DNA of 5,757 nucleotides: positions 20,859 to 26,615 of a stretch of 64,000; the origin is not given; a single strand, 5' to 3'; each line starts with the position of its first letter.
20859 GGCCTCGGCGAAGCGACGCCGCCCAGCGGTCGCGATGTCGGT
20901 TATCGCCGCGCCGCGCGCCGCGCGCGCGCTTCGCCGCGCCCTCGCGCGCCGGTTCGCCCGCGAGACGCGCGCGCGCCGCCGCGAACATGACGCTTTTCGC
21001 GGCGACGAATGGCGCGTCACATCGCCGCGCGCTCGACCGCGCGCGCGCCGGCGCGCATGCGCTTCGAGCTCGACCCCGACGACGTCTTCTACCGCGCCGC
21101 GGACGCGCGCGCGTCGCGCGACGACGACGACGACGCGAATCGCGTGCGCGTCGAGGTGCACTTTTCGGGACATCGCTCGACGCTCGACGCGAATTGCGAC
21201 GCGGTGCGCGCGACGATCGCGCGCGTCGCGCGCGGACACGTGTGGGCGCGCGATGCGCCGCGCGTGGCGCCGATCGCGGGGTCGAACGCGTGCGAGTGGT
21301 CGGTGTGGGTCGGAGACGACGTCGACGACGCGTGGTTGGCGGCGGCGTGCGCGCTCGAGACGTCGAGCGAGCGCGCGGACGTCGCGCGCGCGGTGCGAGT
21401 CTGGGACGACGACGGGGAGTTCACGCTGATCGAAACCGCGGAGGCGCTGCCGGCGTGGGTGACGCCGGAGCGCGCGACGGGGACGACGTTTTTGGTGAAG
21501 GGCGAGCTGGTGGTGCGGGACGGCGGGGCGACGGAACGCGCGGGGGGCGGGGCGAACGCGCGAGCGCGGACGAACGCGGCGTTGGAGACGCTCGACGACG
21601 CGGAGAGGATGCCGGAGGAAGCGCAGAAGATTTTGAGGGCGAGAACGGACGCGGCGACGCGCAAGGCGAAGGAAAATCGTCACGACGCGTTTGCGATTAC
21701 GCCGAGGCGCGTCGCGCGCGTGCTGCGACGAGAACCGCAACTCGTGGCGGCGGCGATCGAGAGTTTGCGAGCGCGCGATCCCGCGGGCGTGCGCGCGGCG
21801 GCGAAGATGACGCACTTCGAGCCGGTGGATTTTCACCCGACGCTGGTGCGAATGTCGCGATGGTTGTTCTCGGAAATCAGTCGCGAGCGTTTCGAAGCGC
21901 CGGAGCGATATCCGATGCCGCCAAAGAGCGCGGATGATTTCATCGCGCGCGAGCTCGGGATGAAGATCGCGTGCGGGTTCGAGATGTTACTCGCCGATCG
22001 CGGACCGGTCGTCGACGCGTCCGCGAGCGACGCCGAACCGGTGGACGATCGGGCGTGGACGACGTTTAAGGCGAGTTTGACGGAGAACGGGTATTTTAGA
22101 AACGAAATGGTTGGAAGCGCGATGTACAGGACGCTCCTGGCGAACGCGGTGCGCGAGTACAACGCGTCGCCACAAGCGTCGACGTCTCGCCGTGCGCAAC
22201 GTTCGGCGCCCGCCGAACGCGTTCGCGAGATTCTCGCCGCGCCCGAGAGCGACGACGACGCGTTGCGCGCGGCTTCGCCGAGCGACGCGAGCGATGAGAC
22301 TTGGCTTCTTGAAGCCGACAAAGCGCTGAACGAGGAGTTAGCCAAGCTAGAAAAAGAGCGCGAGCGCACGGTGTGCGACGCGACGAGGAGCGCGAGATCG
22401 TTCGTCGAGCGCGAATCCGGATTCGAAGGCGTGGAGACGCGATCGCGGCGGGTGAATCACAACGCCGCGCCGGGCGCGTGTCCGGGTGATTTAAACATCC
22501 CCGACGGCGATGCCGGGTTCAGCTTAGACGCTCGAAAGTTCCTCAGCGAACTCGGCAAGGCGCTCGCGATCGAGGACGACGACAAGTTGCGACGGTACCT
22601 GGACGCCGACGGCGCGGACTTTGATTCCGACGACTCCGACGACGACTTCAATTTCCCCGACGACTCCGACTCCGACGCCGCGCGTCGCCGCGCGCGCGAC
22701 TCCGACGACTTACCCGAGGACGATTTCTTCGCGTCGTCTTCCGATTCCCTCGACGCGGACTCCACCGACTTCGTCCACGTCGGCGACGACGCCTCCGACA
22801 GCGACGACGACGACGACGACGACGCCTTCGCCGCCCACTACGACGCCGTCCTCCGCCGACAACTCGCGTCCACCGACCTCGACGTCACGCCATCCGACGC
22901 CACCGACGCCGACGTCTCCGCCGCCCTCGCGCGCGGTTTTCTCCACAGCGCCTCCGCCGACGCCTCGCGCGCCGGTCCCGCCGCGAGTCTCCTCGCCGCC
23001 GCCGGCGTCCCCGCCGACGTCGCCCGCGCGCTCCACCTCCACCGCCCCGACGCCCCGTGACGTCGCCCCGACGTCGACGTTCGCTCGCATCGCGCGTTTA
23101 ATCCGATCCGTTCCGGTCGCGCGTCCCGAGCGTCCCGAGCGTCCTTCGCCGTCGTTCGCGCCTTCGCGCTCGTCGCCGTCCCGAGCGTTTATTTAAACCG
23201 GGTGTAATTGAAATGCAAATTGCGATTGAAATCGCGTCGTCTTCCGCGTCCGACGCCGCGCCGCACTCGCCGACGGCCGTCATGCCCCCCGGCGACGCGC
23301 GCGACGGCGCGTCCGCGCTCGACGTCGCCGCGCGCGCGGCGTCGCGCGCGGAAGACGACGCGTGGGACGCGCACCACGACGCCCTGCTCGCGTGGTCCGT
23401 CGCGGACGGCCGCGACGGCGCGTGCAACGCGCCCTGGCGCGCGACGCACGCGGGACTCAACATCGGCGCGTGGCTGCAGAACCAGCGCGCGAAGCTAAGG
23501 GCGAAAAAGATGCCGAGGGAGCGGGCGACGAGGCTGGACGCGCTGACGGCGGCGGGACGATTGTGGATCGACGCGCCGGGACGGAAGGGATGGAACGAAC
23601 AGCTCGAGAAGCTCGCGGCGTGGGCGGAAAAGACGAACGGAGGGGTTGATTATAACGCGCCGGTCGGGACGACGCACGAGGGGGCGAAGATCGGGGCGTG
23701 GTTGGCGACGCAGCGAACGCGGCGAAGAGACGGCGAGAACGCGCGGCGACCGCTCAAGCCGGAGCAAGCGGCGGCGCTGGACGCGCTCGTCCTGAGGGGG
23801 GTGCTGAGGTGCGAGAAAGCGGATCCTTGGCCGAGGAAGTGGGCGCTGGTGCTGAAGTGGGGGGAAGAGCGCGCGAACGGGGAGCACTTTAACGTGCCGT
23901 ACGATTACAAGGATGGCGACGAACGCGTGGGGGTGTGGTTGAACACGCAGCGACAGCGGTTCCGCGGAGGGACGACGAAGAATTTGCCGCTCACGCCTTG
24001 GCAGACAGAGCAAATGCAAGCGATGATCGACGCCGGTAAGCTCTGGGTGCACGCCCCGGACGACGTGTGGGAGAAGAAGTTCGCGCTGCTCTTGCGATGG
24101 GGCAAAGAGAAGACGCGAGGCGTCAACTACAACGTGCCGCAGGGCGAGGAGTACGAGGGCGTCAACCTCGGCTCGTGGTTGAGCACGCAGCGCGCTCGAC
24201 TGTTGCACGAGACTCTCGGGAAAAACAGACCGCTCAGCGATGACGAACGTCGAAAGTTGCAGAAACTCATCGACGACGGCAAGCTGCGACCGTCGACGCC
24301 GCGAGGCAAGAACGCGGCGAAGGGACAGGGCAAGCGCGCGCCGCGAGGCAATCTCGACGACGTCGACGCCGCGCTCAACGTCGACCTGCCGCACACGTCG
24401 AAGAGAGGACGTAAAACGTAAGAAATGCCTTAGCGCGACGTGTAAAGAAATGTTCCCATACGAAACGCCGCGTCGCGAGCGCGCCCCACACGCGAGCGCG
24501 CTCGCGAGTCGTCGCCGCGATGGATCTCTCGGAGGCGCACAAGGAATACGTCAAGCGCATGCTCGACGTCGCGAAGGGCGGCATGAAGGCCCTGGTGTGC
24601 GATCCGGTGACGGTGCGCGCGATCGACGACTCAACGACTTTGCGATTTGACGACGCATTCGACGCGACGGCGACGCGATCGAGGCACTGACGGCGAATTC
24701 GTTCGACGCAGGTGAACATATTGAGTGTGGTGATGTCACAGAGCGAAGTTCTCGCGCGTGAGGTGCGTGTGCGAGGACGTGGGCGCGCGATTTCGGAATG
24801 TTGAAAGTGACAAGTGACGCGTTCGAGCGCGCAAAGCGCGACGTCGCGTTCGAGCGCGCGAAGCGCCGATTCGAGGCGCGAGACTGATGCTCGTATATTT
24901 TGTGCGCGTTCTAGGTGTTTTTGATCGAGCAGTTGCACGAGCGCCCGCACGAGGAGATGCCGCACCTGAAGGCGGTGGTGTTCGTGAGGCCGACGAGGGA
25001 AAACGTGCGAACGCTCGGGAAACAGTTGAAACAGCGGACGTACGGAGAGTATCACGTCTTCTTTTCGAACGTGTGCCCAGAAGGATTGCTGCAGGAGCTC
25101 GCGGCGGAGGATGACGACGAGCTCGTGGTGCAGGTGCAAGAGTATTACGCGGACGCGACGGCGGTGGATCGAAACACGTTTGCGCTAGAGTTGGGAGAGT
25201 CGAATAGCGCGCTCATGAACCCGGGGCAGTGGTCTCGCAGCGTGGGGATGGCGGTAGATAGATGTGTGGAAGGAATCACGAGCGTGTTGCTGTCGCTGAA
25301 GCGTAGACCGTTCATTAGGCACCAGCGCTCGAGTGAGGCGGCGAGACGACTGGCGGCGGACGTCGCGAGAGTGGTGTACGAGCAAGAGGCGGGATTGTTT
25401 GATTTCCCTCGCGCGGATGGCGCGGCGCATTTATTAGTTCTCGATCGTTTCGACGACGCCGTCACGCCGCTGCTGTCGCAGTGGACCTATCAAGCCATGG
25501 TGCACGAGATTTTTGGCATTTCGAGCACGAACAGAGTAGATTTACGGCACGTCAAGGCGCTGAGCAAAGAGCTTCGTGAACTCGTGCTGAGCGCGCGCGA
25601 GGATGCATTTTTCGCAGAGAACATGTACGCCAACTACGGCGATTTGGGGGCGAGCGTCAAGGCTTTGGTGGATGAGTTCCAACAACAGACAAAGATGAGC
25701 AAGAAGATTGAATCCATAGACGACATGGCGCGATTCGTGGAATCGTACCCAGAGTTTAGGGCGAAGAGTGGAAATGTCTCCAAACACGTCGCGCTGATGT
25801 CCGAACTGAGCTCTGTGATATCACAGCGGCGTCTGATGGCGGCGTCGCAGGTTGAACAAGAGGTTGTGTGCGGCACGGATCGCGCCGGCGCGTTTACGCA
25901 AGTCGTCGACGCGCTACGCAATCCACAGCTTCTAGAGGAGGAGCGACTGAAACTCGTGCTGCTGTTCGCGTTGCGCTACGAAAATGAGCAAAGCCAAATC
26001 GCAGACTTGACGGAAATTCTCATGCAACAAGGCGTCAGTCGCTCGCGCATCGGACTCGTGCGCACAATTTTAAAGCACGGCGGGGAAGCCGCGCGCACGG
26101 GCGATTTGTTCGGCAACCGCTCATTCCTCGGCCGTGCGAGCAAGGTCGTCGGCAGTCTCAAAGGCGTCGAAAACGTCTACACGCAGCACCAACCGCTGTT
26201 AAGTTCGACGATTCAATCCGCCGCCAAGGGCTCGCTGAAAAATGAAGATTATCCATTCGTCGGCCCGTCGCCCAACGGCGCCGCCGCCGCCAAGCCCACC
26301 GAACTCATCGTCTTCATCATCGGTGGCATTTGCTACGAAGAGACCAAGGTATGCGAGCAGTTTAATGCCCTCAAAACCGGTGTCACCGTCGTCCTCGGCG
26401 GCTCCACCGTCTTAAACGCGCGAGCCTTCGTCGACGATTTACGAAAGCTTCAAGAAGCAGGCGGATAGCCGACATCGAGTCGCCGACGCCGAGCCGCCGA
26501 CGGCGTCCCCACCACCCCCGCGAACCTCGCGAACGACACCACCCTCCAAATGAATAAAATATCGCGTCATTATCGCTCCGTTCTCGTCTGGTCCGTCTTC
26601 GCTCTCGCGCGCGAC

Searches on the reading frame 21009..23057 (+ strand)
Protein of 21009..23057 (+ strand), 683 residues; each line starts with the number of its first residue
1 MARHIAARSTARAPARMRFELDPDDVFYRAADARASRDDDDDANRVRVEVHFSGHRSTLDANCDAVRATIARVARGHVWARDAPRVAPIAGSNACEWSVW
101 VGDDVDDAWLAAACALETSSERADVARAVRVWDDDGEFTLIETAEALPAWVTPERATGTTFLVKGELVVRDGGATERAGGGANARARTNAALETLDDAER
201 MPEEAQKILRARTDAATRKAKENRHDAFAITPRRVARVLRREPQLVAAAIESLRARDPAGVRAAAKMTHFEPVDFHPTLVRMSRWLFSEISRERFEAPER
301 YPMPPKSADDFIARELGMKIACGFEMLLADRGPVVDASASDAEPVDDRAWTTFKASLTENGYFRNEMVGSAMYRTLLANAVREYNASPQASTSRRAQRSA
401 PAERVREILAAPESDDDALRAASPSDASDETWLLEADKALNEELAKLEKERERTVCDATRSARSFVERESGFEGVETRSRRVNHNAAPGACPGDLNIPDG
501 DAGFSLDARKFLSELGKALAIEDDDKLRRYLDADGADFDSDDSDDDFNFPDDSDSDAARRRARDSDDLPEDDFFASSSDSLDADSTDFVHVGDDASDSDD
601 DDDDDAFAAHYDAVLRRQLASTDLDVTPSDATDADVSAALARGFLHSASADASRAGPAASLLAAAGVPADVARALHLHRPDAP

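Call 46: search_protein_families(library=pfam, proteins=[window:21009-23057:+], max_evalue=0.00001)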
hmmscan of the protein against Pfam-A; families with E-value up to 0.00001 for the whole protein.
window:21009-23057:+ (683 aa): 1 family
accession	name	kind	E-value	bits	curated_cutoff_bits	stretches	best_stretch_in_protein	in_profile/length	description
PF07093.16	SGT1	-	5.4e-76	256.8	30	1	67-583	30-540/587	SGT1 protein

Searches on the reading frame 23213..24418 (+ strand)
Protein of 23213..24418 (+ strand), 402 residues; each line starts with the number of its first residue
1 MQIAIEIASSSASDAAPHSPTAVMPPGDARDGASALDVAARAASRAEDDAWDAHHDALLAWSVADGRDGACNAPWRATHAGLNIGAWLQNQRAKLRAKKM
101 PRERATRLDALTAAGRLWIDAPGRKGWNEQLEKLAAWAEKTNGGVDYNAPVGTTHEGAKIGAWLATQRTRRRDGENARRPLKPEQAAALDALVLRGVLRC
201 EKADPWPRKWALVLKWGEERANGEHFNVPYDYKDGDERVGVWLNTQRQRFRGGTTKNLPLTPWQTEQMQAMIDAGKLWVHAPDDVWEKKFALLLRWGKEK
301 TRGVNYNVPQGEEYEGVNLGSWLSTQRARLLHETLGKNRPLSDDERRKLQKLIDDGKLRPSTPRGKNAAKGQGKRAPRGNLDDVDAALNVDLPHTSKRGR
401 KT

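Call 64: search_protein_families(library=pfam, proteins=[window:23213-24418:+], max_evalue=0.00001)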
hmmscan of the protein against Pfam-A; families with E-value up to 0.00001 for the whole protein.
window:23213-24418:+ (402 aa): 1 family
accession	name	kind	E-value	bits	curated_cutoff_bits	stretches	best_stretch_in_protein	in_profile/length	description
PF03457.19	HA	-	5.2e-42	142.4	28.4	4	48-111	2-62/64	Helicase associated domain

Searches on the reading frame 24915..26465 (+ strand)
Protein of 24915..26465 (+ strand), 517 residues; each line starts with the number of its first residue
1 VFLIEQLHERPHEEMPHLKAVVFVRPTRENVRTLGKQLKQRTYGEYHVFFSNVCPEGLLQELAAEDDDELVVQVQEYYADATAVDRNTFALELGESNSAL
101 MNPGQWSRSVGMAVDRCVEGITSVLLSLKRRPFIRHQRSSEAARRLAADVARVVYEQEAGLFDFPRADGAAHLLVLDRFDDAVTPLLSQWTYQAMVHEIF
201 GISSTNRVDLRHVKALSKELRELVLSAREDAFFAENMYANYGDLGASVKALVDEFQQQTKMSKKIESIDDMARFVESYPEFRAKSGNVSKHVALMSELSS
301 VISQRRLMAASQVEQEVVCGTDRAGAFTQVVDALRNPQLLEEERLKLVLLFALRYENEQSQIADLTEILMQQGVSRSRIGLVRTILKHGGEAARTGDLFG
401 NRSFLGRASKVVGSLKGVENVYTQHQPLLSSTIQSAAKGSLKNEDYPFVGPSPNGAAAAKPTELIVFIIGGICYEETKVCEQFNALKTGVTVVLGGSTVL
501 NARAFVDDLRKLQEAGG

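Call 46: search_protein_families(library=pfam, proteins=[window:24915-26465:+], max_evalue=0.00001)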
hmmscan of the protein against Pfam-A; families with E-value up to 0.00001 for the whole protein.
window:24915-26465:+ (517 aa): 1 family
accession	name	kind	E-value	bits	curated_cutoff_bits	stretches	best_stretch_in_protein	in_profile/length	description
PF00995.28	Sec1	-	5.9e-107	359.7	30.7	1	4-508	30-575/575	Sec1 family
